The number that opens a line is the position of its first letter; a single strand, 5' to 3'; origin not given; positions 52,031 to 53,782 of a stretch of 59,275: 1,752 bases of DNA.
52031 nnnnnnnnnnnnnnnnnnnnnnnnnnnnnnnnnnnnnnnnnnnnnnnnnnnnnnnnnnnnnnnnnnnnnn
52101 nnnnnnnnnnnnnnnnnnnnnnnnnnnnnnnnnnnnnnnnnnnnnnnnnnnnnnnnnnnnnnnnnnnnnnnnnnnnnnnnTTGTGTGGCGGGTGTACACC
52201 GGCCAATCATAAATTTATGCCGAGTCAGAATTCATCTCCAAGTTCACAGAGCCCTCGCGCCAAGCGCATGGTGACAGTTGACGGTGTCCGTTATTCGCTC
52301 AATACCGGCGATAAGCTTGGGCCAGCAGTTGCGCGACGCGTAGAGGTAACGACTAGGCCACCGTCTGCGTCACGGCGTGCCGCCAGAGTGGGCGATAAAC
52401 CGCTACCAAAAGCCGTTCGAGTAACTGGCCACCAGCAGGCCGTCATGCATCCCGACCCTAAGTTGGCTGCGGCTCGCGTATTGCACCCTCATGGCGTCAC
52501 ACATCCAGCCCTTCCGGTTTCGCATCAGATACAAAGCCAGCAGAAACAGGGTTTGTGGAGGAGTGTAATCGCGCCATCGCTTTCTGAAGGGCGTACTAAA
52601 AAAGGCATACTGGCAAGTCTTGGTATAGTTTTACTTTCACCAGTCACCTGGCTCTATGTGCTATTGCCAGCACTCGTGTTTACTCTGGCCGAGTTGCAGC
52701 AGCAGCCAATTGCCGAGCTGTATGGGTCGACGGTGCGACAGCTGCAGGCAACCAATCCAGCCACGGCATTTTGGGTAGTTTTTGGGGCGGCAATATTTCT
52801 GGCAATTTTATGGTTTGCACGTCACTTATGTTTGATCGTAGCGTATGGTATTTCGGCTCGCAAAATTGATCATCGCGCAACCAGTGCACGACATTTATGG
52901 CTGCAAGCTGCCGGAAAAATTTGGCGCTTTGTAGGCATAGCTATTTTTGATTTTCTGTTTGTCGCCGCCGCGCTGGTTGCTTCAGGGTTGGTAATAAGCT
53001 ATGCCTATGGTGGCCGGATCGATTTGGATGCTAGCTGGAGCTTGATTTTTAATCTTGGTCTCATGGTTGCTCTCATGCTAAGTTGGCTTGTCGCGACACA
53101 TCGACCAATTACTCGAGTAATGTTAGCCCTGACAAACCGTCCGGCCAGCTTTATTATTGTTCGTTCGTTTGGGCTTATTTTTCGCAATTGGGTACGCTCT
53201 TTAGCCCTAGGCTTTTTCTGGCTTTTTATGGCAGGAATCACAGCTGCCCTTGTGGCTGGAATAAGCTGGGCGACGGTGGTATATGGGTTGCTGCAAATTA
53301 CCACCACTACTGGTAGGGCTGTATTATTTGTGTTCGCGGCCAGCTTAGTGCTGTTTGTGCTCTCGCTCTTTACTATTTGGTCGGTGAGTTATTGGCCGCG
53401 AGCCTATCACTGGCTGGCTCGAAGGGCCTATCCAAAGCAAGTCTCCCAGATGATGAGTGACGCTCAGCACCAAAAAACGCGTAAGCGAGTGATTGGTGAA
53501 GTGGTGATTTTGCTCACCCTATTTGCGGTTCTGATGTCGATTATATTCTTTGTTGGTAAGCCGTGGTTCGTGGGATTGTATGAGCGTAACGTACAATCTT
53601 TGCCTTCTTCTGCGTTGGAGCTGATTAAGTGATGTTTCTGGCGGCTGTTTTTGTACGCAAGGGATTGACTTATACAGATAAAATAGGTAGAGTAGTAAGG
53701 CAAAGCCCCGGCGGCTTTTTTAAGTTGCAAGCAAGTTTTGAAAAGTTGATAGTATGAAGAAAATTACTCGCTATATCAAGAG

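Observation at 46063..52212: Complete actinobacterial-style (C50-type) carotenoid gene cluster in a reduced genome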

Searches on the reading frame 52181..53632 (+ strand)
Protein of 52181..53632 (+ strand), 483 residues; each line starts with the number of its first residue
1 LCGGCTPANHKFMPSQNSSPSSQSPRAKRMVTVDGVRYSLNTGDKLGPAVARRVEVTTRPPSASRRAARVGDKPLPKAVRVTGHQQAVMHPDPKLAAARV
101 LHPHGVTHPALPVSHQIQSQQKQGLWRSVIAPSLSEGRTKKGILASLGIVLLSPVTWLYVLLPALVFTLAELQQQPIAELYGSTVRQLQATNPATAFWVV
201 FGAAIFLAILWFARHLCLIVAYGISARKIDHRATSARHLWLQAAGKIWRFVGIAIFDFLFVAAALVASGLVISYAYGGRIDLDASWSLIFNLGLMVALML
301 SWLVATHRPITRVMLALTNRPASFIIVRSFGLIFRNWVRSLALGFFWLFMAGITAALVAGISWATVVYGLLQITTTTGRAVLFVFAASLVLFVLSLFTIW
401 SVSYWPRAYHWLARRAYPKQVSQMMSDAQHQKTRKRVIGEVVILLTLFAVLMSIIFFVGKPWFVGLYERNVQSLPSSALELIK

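Call 3: search_protein_families(library=pfam, proteins=[window:52181-53632:+], max_evalue=0.01)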
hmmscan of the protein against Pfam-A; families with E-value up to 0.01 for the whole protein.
window:52181-53632:+ (483 aa): 0 families

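Call 4: search_protein_families(library=ncbifam, proteins=[window:52181-53632:+], max_evalue=0.01)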
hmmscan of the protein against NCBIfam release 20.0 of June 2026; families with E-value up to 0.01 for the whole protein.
window:52181-53632:+ (483 aa): 0 families
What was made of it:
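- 52217..53632 (+): A 471-aa polytopic membrane protein of unknown function, starting 5 nt after crtB. Probably the last gene of the plus-strand operon. No Pfam or NCBIfam hit (calls 3, 4).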

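Call 38: find_homologous_proteins(query=window:52217-53632:+, max_evalue=0.001)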
Query window:52217-53632:+ (471 aa): 17 proteins with E <= 0.001 among 8000 candidates.
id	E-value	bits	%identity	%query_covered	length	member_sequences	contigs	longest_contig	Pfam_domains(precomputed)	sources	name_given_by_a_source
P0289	2.5e-292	987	100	96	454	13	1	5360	-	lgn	-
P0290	3.8e-272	921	92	96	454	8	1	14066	-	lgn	-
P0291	2.9e-232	789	78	96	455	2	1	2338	-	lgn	-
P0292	2.7e-220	750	75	96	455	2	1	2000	-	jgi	jgi:hypothetical protein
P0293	2.9e-217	740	71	100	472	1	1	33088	-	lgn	-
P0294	1.5e-200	685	68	96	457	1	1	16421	-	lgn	-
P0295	1.2e-177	609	61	99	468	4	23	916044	-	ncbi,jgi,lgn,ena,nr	ncbi:hypothetical protein IPM44_01685 [bacterium]|nr:MAG: hypothetical protein IPM44_01685 [bacteriu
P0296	1.7e-166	573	55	100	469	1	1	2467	-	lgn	-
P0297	5.3e-126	439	48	96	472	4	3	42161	-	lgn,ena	-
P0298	8.6e-123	429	48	91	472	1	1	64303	-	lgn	-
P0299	5.3e-121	423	43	99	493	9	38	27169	-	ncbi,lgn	-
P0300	3.9e-118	413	44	97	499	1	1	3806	-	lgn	-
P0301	3.0e-117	410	46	92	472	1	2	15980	-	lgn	-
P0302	1.0e-112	395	56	68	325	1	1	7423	-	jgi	jgi:hypothetical protein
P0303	1.4e-112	395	43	100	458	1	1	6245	-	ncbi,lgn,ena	-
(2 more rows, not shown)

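Call 52: predict_structure(alignment_id=A2)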
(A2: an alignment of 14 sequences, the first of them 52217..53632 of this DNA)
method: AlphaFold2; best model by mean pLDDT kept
length: 471 residues; sequences in the alignment: 14
mean_pLDDT: 73.8   pTM: 0.66
mean pLDDT of the five models: 73.8, 70.1, 69.8, 68.7, 64.1
residues with pLDDT >= 90: 50; 70-90: 279; 50-70: 57; < 50: 85
segments of 3 or more residues with pLDDT < 50: 1-15, 39-80, 85-87, 89-107, 414-417
pLDDT, mean of each block of 10 residues (from residue 1): 38 51 60 53 35 33 39 42 48 42 47 84 80 85 79 75 72 84 88 88 89 81 78 84 88 85 68 76 86 90 85 89 88 91 90 81 83 90 92 90 70 52 84 89 88 84 75 62
secondary structure, 60 per line:
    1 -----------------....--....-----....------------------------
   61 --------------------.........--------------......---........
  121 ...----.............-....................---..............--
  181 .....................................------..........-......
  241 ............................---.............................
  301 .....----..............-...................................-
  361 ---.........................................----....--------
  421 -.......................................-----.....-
elements in order: E18-21 E24-27 E33-36 H81-89 H104-109 H113-123 H128-140 H142-161 H165-178 H181-217 H224-233 H235-268 H272-305 H310-323 H325-359 H364-404 H409-412 H422-460 H466-470
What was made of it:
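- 52217..53632 (+): AlphaFold2 pLDDT 73.8 (call 52).
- Tried and rejected: The AlphaFold2 model is moderate (pLDDT 73.8, call 52).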

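Call 56: fold_search(model_id=the predicted structure, library=pdb)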
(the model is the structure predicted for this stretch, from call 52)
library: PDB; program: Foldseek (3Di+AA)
matches with E <= 10: 419; with E <= 0.001: 0
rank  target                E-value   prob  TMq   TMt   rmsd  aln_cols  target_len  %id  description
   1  9f63                  8.3e-02  0.94  0.25  0.27  11.0       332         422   15  Crystal structure of Saccharomyces cerevisiae pH nine-sensitive protein 1 (PNS1) (released 2024-05-15)
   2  7n6g_3R               2.0e-01  0.44  0.16  0.20  44.0       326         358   12  C1 of central pair (released 2022-05-18)
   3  7sqc_1J               2.4e-01  0.38  0.15  0.20  38.9       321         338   12  Ciliary C1 central pair apparatus isolated from Chlamydomonas reinhardtii (released 2022-04-13)
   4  9bd7_A                2.8e-01  0.30  0.17  0.15  18.4       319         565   14  PaMsbA in an open, outward conformation (released 2025-09-03)
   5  9e9r                  3.6e-01  0.25  0.14  0.02  43.7       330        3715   13  The Structure of ApoB100 from Human Low-Density Lipoprotein (released 2024-12-18)
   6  3tx3_B                3.9e-01  0.96  0.30  0.56   9.8       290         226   12  CysZ, a putative sulfate permease (released 2011-11-09)
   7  7wwb_A                3.9e-01  0.35  0.19  0.25  18.8       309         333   12  Choline transporter-like protein 1 (released 2022-06-22)
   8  7sqc_1W               5.1e-01  0.21  0.13  0.21  35.5       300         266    9  Ciliary C1 central pair apparatus isolated from Chlamydomonas reinhardtii (released 2022-04-13)
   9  3tx3_A                5.9e-01  0.82  0.27  0.51  11.2       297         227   12  CysZ, a putative sulfate permease (released 2011-11-09)
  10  7zk4                  6.2e-01  0.16  0.17  0.09  19.5       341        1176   12  The ABCB1 L335C mutant (mABCB1) in the outward facing state (released 2023-04-26)
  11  6rai_B                6.4e-01  0.18  0.18  0.16  17.3       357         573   12  Heterodimeric ABC exporter TmrAB in ATP-bound outward-facing occluded conformation (released 2019-07-31)
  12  8b4o_A                6.4e-01  0.10  0.13  0.13  20.9       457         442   12  Cryo-EM structure of cytochrome bd oxidase from C. glutamicum (released 2022-12-28)
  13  4bv0_A                7.0e-01  0.18  0.17  0.24  22.1       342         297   13  High Resolution Structure of Evolved Agonist-bound Neurotensin Receptor 1 Mutant without Lysozyme Fusion (released 2014-01-29)
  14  6rah_B                7.0e-01  0.14  0.15  0.13  18.4       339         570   14  Heterodimeric ABC exporter TmrAB in ATP-bound outward-facing open conformation (released 2019-07-31)
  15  7vvl_R                7.0e-01  0.10  0.11  0.14  22.3       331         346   12  PTH-bound human PTH1R in complex with Gs (class2) (released 2022-08-03)
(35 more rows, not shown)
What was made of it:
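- Tried and rejected: Foldseek against the PDB gave nothing with E <= 0.001; the best hits were a CysZ-like and a PNS1-like transporter at TM 0.25-0.56 (call 56).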
